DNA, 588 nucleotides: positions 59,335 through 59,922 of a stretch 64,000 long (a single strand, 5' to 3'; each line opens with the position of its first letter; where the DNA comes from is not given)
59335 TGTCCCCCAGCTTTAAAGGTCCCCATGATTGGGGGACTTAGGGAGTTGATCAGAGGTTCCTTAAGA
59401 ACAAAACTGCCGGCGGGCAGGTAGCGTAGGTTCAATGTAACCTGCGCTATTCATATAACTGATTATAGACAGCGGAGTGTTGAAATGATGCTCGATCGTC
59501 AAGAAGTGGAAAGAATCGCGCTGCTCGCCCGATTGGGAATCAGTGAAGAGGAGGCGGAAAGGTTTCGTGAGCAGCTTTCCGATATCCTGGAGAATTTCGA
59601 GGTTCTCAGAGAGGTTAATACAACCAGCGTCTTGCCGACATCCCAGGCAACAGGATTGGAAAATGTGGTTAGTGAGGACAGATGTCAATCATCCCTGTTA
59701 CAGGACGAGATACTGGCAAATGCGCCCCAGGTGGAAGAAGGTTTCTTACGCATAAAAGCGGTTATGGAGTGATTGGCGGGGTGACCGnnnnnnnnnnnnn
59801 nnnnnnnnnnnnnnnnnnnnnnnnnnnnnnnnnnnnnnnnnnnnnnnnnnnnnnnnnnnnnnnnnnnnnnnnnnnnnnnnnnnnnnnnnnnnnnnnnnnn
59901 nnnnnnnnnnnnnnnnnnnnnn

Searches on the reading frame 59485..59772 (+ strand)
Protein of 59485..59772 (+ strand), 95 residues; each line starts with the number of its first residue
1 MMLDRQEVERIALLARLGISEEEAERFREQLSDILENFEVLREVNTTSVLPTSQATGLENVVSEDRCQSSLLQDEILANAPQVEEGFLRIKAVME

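Call 12: search_protein_families(library=ncbifam, proteins=[window:59485-59772:+])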
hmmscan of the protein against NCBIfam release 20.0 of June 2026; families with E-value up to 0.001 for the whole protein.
window:59485-59772:+ (95 aa): 3 families
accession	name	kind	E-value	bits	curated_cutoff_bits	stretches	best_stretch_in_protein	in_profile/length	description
TIGR00135.1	gatC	equivalog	4.8e-19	68.5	47.1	1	4-91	2-89/93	Asp-tRNA(Asn)/Glu-tRNA(Gln) amidotransferase subunit GatC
NF000684.0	PRK00034.3-4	equivalog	3.6e-05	24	97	1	4-88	6-89/97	Asp-tRNA(Asn) amidotransferase subunit GatC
NF009461.0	PRK12821.1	equivalog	3.8e-05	22.5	399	1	3-89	389-476/477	aspartyl/glutamyl-tRNA amidotransferase subunit C-like protein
